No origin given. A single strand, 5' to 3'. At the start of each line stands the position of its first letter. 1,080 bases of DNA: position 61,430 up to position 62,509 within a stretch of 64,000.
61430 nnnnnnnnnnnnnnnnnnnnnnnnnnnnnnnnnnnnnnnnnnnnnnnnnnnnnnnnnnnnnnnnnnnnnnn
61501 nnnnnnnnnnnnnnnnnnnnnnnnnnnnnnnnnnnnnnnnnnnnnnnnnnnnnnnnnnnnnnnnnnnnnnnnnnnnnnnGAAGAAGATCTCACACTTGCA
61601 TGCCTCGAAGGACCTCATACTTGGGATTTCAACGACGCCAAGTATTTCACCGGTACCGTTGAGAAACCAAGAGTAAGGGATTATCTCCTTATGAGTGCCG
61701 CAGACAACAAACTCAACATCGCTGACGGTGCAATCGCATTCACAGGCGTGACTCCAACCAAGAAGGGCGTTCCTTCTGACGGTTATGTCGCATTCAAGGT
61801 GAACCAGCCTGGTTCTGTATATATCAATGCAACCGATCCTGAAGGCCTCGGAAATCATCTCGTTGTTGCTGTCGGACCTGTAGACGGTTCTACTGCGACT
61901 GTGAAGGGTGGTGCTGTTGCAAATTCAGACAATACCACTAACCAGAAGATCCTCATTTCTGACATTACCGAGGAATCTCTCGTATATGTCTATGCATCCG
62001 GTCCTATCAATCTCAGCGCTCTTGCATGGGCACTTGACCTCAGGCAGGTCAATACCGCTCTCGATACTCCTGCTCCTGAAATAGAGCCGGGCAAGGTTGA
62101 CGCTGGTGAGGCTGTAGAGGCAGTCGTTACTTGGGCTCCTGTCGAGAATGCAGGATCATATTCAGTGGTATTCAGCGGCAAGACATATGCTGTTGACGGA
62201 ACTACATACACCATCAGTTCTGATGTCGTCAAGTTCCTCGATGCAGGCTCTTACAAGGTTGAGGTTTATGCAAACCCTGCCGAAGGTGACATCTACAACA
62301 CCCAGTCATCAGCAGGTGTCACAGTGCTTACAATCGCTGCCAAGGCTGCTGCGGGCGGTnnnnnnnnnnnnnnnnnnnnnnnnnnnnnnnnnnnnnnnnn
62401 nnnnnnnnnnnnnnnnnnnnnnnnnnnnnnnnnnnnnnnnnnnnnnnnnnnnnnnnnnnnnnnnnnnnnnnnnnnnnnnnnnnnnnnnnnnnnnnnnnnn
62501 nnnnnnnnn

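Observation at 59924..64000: Giant surface lipoprotein with at least three tandem beta-helix modules after SusD, missed by the ORF track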

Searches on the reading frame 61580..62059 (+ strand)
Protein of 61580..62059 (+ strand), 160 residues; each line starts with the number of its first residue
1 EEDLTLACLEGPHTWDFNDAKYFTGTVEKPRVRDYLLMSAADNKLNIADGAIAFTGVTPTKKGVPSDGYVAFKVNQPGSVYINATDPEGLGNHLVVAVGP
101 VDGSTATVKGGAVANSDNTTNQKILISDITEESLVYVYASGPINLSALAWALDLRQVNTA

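Call 69: search_protein_families(library=pfam, proteins=[window:61580-62059:+], max_evalue=10)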
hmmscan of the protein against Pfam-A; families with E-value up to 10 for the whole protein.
window:61580-62059:+ (160 aa): 0 families

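Call 84: search_solved_structures(query=A5, max_evalue=10, show_alignments=1)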
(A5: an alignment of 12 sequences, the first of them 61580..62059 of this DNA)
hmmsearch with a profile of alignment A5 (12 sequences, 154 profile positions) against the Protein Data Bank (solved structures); distinct sequences matched with E-value up to 10: 6.
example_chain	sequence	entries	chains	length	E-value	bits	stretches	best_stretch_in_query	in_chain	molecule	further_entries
2v7y_A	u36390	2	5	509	0.02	18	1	7-102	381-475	CHAPERONE PROTEIN DNAK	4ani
8x8h_A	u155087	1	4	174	0.051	16.7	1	11-109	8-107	Pectate disaccharide-lyase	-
8wc1_A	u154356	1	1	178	0.062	16.4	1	24-106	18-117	Pectate lyase family 9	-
4hcx_A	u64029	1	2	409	0.062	16.4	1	67-105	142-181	Isocitrate dehydrogenase [NADP]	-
2op6_A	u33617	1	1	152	0.43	13.7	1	16-102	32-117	Heat shock 70 kDa protein D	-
3n8e_A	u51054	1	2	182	0.45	13.6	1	48-110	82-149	Stress-70 protein, mitochondrial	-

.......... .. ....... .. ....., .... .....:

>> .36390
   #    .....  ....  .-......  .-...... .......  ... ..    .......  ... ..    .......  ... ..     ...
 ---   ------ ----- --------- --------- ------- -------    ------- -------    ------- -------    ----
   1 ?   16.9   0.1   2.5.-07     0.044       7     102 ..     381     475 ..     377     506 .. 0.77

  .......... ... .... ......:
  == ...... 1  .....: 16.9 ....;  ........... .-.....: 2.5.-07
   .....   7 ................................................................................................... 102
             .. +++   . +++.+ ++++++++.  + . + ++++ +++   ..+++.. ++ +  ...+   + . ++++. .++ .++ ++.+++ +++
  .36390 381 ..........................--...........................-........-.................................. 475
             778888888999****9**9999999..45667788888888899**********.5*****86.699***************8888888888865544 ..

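Call 86: search_solved_structures(query=A5, max_evalue=0.1, show_alignments=3)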
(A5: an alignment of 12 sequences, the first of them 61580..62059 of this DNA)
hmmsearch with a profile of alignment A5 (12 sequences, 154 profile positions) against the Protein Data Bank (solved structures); distinct sequences matched with E-value up to 0.1: 4.
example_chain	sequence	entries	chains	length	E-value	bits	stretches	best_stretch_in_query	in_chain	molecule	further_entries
2v7y_A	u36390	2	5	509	0.02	18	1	7-102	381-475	CHAPERONE PROTEIN DNAK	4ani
8x8h_A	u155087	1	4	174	0.051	16.7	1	11-109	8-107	Pectate disaccharide-lyase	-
8wc1_A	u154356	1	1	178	0.062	16.4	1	24-106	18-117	Pectate lyase family 9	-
4hcx_A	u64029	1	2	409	0.062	16.4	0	67-105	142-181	Isocitrate dehydrogenase [NADP]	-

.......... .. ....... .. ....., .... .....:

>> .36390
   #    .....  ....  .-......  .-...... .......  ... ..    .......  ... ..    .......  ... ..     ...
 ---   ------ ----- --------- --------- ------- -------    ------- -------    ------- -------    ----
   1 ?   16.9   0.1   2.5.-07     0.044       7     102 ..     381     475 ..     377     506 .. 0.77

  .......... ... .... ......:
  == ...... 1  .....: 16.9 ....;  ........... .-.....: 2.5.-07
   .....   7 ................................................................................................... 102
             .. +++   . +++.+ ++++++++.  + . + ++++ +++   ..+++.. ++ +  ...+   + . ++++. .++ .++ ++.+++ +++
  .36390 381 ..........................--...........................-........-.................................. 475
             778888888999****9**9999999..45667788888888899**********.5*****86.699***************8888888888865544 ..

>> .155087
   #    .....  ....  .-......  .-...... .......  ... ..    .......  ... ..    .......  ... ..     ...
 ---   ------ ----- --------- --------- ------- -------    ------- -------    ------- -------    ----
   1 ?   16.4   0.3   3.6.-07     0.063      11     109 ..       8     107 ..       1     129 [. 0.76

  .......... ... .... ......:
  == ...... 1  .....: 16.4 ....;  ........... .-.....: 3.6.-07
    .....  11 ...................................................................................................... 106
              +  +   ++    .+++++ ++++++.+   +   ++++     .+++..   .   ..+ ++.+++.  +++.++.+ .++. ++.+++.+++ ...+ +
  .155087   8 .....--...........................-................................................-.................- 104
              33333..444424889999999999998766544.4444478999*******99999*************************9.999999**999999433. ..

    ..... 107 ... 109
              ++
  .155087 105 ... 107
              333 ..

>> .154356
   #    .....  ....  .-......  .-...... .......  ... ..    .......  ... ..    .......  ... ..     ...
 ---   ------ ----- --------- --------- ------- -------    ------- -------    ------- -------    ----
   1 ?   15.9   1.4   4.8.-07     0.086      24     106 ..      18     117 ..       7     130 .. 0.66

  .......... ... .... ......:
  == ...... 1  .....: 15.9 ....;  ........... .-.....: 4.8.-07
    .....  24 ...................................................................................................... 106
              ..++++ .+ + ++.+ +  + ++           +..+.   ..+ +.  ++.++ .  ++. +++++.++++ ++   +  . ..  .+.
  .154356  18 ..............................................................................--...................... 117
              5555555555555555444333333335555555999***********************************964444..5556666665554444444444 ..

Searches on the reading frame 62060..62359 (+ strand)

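Call 69: search_protein_families(library=pfam, proteins=[window:62060-62359:+], max_evalue=10)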
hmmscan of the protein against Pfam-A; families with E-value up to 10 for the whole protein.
window:62060-62359:+ (100 aa): 2 families
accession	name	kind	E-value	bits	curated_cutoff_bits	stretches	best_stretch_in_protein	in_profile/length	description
PF12158.14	DUF3592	-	0.031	15.4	25.3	1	17-74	4-72/84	Domain of unknown function (DUF3592)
PF22433.2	MtxA_IG-like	-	0.034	14.5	26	1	24-89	17-82/83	Magnetotaxis protein MtxA, Immunoglobulin-like domain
